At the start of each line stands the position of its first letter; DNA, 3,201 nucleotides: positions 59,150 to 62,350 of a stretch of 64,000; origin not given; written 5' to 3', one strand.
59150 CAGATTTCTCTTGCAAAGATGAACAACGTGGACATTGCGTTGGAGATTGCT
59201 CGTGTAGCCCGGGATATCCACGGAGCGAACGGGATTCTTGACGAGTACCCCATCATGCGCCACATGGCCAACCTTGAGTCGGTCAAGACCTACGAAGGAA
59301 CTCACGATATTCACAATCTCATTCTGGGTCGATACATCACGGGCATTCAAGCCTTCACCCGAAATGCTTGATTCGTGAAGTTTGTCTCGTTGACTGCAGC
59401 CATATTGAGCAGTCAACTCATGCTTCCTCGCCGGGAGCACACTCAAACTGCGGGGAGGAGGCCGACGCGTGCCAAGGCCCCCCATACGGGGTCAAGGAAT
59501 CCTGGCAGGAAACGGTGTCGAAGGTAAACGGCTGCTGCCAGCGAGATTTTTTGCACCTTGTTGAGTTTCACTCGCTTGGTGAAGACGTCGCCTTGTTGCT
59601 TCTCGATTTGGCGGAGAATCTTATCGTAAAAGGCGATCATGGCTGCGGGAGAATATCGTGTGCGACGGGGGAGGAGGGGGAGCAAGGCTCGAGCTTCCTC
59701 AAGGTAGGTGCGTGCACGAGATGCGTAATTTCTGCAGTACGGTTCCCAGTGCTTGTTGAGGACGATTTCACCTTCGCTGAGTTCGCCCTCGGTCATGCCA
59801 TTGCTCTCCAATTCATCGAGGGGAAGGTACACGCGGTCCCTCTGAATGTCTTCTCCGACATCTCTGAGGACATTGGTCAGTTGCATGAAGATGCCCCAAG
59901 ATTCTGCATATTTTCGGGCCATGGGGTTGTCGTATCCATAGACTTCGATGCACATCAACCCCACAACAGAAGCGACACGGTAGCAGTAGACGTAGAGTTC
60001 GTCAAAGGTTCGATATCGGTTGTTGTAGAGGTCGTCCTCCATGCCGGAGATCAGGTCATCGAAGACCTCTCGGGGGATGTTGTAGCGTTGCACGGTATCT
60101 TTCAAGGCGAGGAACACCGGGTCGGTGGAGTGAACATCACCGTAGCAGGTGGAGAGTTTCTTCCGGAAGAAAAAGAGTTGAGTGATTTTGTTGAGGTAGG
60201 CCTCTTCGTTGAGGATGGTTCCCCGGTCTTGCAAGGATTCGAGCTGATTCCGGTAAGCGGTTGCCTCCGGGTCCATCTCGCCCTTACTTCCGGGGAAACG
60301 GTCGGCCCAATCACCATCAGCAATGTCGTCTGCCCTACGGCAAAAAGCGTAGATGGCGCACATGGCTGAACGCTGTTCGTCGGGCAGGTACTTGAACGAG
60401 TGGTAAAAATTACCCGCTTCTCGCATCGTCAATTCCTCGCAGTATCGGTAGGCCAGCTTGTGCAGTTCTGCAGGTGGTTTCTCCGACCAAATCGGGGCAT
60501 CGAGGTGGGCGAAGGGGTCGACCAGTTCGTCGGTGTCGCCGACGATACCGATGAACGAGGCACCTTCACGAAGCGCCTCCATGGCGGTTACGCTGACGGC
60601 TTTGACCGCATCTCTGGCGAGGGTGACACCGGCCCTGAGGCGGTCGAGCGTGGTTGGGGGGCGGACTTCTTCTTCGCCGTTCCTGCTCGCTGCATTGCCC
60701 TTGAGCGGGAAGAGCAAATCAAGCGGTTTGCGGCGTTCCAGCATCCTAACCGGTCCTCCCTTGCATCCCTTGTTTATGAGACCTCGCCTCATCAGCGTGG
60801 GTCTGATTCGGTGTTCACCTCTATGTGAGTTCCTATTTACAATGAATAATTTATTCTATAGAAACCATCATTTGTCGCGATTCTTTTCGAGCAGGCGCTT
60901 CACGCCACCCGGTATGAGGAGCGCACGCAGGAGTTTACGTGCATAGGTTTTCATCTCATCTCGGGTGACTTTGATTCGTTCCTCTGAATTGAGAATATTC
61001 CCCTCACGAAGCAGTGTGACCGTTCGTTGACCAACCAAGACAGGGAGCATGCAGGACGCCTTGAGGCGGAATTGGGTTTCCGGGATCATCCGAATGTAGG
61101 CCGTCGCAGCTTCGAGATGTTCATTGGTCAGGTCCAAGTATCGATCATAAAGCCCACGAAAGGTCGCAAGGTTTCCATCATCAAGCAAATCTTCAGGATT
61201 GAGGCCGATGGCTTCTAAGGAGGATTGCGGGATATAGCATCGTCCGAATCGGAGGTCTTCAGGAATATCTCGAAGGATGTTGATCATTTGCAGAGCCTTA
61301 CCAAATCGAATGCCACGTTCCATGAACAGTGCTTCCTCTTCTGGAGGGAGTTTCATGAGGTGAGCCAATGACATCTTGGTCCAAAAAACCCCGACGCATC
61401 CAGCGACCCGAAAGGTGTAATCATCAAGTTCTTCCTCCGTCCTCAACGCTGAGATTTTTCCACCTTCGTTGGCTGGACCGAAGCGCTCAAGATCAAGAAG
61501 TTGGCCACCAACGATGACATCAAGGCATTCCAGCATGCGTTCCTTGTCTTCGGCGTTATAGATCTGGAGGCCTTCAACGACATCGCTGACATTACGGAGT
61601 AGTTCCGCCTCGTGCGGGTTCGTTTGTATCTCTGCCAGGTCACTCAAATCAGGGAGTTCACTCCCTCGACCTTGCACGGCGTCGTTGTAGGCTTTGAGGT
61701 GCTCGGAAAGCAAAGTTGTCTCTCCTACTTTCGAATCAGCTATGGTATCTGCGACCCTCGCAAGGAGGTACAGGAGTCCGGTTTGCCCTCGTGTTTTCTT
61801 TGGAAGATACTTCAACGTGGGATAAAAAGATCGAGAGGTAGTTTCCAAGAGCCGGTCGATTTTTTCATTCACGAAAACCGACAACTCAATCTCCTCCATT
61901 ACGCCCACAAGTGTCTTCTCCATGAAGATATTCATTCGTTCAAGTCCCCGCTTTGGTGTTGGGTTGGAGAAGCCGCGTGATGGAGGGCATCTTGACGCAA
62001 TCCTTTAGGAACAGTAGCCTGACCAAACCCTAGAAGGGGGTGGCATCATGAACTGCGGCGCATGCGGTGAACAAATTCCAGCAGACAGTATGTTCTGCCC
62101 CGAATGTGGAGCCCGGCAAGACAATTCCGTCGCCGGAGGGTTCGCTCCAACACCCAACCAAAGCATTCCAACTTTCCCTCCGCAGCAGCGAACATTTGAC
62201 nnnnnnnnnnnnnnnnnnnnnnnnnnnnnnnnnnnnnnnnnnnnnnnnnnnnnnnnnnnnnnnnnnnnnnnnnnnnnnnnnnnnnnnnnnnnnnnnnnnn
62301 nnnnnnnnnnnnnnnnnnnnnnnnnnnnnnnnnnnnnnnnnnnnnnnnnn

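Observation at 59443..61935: Tandem squalene/phytoene-synthase paralogs, a possible HpnC/HpnD-type two-enzyme route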

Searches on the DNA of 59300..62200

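Call 59: search_rna_families(source=window, start=59300, end=62200, threshold=evalue, max_evalue=1)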
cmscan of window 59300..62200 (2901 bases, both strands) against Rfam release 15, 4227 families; matches with E-value up to 1: 0.
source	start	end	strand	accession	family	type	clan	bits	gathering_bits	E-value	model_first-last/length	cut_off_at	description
